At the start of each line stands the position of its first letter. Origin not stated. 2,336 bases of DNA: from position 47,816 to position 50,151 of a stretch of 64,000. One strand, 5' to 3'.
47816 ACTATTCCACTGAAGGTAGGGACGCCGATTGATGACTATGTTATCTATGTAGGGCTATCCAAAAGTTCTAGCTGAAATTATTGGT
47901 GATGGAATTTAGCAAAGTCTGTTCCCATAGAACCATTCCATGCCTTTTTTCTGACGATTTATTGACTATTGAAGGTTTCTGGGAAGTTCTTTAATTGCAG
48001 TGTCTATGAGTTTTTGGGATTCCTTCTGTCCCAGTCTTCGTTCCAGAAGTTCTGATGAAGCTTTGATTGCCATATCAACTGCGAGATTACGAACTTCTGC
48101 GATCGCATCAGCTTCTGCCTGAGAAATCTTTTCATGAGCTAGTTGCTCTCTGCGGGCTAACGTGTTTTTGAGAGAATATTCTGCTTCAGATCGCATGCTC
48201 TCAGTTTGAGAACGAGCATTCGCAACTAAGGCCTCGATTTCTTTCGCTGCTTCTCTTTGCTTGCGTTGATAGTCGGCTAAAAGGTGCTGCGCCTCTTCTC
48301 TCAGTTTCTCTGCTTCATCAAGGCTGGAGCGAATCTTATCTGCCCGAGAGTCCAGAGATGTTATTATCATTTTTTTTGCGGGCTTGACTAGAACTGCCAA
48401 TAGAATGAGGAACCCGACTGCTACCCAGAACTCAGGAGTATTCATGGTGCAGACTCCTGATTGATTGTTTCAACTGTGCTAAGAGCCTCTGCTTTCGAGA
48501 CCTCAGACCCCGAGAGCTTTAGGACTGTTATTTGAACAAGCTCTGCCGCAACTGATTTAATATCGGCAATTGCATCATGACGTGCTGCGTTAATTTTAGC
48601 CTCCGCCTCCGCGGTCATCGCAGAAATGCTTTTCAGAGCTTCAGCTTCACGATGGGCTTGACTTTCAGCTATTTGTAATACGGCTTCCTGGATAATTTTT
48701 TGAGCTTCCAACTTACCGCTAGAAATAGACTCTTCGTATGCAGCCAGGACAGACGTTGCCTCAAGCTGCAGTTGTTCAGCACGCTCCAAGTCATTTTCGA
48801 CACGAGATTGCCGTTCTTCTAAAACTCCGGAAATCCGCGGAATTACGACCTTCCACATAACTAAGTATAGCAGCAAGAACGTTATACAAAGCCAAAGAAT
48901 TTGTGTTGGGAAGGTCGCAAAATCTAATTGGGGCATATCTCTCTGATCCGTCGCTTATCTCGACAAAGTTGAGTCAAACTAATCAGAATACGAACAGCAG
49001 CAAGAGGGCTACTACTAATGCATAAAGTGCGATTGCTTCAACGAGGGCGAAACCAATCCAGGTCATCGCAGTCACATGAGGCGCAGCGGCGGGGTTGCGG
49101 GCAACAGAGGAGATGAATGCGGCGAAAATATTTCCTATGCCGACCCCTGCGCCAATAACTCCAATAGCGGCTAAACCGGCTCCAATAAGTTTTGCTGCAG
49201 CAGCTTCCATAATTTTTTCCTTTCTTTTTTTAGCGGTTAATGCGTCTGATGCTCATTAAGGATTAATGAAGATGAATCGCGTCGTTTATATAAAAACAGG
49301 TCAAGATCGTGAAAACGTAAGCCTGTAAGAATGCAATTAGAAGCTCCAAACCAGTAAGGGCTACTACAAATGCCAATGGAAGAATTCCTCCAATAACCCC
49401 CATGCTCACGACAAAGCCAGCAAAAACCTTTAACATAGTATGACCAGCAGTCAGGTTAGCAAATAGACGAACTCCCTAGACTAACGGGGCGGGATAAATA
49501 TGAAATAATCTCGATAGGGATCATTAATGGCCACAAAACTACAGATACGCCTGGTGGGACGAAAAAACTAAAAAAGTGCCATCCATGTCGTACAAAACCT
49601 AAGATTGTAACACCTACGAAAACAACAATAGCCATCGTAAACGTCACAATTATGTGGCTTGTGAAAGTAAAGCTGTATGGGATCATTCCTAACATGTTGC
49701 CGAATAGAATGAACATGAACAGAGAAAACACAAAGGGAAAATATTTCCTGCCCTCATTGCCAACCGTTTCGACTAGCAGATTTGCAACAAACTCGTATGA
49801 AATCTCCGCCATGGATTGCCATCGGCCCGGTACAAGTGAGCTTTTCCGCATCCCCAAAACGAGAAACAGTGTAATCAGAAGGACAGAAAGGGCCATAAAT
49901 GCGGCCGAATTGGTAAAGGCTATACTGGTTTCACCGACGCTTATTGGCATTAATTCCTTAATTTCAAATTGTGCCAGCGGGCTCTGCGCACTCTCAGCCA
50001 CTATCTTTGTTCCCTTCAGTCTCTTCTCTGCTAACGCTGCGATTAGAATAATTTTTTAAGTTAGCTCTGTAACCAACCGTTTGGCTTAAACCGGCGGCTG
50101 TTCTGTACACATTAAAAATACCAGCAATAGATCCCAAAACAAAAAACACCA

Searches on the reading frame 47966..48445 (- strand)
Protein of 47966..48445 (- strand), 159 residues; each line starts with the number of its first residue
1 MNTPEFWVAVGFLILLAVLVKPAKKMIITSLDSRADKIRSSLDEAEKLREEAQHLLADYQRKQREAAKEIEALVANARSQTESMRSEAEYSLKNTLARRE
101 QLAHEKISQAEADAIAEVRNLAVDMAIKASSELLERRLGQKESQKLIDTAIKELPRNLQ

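Call 23: search_protein_families(library=pfam, proteins=[window:47966-48445:-])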
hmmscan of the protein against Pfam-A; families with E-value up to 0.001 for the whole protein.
window:47966-48445:- (159 aa): 2 families
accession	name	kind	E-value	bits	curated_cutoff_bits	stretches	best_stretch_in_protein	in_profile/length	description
PF00430.23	ATP-synt_B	-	9.7e-24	84.4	28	1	6-134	3-131/132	ATP synthase B/B' CF(0)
PF05405.19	Mt_ATP-synt_B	-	3.8e-11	43.4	21.7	1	4-98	15-109/163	Mitochondrial ATP synthase B chain precursor (ATP-synt_B)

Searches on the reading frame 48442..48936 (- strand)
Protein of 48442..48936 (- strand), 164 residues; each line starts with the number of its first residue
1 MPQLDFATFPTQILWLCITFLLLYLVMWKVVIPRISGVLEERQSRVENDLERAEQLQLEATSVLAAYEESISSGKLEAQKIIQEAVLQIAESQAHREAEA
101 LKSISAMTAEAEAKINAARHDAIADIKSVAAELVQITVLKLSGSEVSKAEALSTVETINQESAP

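Call 23: search_protein_families(library=pfam, proteins=[window:48442-48936:-])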
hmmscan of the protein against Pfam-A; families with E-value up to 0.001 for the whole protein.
window:48442-48936:- (164 aa): 2 families
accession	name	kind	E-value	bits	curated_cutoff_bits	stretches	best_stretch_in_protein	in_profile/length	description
PF00430.23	ATP-synt_B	-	2.1e-21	76.8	28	1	13-140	2-129/132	ATP synthase B/B' CF(0)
PF02326.20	YMF19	-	7.5e-13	49.6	22.6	1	2-74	1-71/84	Plant ATP synthase F0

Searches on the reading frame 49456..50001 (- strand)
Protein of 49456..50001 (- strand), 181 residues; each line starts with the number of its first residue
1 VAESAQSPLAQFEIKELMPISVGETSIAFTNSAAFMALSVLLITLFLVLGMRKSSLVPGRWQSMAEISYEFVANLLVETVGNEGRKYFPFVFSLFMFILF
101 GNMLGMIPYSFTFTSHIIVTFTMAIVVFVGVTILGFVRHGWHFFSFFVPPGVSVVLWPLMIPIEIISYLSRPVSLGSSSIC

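Call 23: search_protein_families(library=pfam, proteins=[window:49456-50001:-])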
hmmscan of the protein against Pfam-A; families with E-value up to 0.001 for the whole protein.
window:49456-50001:- (181 aa): 1 family
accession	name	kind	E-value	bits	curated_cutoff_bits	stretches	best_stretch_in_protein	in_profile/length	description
PF00119.25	ATP-synt_A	-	6.2e-44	150.9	33.9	1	35-176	3-148/217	ATP synthase A chain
